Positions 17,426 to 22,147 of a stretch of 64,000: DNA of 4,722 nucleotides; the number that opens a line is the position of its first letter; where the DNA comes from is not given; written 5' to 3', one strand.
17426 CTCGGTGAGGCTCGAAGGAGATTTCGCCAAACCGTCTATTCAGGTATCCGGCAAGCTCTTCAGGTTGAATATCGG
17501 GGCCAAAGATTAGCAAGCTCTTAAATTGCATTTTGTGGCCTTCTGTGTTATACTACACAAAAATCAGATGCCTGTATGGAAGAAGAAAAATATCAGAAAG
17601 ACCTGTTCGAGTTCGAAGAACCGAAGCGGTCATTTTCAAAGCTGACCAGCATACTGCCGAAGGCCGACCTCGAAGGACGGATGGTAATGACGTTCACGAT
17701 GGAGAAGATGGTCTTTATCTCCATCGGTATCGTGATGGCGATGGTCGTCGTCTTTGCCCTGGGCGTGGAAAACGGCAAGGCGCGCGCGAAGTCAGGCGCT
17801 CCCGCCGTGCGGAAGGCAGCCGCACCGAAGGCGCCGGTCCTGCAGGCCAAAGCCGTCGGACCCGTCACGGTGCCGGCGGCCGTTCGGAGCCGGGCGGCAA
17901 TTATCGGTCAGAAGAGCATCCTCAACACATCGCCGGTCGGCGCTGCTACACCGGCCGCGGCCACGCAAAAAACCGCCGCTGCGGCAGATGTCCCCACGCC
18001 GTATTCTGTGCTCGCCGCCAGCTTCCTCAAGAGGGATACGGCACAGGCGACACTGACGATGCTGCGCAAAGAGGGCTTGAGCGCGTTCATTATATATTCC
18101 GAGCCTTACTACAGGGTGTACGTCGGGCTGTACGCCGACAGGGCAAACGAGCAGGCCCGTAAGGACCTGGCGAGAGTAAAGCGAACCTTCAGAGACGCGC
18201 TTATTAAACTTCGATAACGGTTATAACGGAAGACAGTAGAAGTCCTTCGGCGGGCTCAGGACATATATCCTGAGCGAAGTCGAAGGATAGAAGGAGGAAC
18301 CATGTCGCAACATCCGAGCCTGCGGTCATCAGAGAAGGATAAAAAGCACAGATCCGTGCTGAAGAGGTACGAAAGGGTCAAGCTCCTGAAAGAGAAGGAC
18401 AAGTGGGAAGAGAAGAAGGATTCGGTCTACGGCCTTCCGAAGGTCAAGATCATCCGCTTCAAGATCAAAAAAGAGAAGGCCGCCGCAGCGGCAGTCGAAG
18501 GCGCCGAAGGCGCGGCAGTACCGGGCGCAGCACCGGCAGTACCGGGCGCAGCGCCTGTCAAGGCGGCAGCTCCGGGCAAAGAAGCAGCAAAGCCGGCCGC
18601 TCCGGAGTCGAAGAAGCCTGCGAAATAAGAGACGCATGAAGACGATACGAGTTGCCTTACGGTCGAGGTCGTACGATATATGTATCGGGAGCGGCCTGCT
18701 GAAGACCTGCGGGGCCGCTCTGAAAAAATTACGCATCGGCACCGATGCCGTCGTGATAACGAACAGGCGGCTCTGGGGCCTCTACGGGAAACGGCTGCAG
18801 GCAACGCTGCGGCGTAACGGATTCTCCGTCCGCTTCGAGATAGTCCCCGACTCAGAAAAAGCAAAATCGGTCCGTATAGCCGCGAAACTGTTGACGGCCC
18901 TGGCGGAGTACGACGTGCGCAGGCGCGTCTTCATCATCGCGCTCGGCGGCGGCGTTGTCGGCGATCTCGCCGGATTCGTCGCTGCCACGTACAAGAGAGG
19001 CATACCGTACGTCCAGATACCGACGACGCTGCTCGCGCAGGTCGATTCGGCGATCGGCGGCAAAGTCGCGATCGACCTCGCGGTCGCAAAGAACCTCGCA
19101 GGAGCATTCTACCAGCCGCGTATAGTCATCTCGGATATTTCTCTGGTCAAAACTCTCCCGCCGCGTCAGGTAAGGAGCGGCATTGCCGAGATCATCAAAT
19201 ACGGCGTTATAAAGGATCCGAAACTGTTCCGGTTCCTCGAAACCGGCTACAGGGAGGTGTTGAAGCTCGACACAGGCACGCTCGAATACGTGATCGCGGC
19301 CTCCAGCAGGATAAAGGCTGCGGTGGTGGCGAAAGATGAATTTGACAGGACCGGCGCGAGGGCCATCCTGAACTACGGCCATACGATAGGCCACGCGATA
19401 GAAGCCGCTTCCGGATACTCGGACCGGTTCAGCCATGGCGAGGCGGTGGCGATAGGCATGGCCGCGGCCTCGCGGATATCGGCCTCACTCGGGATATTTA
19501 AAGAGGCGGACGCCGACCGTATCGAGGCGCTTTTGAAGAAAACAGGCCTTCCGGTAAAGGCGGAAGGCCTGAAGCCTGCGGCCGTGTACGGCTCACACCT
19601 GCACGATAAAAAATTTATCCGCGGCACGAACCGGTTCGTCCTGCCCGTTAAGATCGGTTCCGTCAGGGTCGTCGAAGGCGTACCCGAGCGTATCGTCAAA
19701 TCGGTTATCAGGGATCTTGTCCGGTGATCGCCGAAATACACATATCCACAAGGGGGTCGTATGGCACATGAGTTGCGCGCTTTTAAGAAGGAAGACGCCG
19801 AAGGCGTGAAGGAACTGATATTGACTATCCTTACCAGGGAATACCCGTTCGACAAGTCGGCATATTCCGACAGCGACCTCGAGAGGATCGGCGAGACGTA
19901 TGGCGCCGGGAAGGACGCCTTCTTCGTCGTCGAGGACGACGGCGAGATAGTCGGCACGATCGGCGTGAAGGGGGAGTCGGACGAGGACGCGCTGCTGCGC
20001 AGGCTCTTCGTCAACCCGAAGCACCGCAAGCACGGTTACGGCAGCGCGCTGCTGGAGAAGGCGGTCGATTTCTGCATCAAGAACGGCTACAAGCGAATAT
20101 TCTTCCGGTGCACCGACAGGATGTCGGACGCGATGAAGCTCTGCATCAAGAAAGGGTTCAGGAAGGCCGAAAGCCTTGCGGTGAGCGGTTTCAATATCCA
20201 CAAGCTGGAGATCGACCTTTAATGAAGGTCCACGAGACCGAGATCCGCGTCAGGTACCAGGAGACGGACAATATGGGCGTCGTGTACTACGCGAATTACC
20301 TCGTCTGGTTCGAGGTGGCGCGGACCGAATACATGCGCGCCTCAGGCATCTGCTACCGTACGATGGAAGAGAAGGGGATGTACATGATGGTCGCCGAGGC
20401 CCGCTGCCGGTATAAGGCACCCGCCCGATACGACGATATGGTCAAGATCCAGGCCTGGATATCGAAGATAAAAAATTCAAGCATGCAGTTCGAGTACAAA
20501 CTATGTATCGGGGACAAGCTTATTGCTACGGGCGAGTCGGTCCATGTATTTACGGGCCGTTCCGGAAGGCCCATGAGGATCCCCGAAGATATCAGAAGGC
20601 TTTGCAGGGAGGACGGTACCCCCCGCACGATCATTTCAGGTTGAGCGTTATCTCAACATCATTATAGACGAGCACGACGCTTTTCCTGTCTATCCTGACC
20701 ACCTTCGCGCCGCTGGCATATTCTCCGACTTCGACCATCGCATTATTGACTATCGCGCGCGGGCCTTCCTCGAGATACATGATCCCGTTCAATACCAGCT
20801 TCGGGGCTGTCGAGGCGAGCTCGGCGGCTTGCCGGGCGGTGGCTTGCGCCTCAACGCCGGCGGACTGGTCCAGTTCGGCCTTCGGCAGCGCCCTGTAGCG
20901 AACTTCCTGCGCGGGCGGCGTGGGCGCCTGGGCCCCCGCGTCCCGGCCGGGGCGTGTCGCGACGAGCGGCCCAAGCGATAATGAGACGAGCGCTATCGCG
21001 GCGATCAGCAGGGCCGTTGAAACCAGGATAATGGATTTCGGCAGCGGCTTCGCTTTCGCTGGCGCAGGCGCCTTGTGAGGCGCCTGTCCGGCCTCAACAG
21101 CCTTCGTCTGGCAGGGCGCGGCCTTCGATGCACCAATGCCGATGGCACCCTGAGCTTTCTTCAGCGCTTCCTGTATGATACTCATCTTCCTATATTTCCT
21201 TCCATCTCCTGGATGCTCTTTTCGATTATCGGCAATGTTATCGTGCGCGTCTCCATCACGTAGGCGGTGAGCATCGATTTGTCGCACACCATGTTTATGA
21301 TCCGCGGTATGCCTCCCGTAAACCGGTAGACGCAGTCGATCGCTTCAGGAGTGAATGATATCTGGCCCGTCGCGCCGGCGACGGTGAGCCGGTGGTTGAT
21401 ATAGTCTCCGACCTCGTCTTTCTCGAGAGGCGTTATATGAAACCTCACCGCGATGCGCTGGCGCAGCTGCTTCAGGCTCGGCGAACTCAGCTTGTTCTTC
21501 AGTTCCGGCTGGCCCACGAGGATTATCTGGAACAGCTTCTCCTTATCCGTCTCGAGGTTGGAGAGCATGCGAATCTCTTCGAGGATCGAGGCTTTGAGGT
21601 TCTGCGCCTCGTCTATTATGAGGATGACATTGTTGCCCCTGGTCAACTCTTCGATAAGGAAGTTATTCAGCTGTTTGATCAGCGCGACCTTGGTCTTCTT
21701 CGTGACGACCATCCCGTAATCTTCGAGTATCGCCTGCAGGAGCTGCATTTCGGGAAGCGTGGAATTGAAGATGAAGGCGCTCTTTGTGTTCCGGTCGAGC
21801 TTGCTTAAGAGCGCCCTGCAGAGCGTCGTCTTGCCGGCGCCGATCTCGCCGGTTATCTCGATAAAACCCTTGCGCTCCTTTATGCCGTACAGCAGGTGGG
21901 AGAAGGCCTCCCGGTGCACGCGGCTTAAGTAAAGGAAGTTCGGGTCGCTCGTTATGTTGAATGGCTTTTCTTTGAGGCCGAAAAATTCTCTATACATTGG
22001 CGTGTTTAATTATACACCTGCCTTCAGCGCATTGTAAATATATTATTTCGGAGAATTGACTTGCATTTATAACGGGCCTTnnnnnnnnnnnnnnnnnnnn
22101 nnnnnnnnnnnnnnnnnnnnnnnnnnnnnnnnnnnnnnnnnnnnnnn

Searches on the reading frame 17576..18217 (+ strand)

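Call 35: search_protein_families(library=pfam, proteins=[window:17576-18217:+], max_evalue=0.0001)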
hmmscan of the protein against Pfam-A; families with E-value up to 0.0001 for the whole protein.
window:17576-18217:+ (213 aa): 1 family
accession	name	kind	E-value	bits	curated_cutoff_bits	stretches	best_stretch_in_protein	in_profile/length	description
PF05036.18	SPOR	-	1.2e-08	35.6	21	1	140-205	2-69/76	SPOR domain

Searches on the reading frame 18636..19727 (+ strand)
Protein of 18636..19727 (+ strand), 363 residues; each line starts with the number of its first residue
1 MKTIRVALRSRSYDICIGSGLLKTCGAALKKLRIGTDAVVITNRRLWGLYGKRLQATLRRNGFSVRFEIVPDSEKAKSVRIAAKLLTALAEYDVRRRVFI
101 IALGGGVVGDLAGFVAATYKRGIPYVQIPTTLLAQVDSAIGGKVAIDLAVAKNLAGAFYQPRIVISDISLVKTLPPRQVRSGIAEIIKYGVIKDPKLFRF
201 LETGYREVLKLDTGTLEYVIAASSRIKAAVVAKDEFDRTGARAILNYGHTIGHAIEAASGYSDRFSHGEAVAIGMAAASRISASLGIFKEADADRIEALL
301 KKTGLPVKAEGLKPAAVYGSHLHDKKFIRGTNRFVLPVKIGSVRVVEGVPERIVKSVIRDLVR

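Call 35: search_protein_families(library=pfam, proteins=[window:18636-19727:+], max_evalue=0.0001)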
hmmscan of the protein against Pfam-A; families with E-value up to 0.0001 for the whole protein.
window:18636-19727:+ (363 aa): 4 families
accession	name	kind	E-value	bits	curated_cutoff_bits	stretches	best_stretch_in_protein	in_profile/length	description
PF24621.2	DHQS_C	-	9.8e-46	155.7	27.6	1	182-326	1-143/144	3-dehydroquinate synthase C-terminal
PF01761.26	DHQ_synthase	-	1.8e-43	147.3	24.2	1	69-180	3-114/115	3-dehydroquinate synthase N-terminal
PF13685.12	Fe-ADH_2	-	2.5e-11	44.2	28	1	17-132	2-108/149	Iron-containing alcohol dehydrogenase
PF00465.25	Fe-ADH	-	8.3e-09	35.7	31.3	1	15-131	4-130/168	Iron-containing alcohol dehydrogenase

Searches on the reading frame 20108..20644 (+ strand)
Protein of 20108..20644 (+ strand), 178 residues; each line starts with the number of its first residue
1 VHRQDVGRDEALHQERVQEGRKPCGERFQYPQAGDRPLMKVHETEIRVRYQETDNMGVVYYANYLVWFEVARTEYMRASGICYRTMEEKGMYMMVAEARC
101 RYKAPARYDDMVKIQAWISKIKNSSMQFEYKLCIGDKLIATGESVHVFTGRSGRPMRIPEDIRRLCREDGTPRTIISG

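Call 35: search_protein_families(library=pfam, proteins=[window:20108-20644:+], max_evalue=0.0001)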
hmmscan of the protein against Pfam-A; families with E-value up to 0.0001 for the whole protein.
window:20108-20644:+ (178 aa): 2 families
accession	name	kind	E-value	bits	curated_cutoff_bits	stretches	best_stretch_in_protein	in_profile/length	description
PF13279.12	4HBT_2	-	1.6e-20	74.2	25.5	1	48-163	1-119/122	Thioesterase-like superfamily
PF03061.28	4HBT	-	1.7e-15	57.5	20.6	1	56-136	1-74/79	Thioesterase superfamily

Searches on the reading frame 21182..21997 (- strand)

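Call 35: search_protein_families(library=pfam, proteins=[window:21182-21997:-], max_evalue=0.0001)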
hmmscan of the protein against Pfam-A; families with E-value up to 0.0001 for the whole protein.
window:21182-21997:- (271 aa): 8 families
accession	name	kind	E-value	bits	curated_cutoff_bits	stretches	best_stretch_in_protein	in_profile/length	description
PF13401.12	AAA_22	-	3.6e-27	95.7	27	1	41-170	3-130/130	AAA domain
PF13191.12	AAA_16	-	6.1e-09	37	32.6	1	30-155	10-164/167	AAA ATPase domain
PF01637.24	ATPase_2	-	9.6e-08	32.5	33.2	1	42-236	19-224/225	ATPase domain predominantly from Archaea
PF09848.15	SLFN-g3_helicase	-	6.1e-06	26.2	24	1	48-136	6-93/354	Schlafen group 3, DNA/RNA helicase domain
PF13173.12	AAA_14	-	9.4e-06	26.1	27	1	47-195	6-127/129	AAA domain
PF13238.12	AAA_18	-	3e-05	24.9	29.4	1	46-129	1-78/128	AAA domain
PF20703.3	nSTAND1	-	3.7e-05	24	27.1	1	32-212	23-208/379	Novel STAND NTPase 1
PF07728.20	AAA_5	-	5.9e-05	23.5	22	1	48-147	4-92/139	AAA domain (dynein-related subfamily)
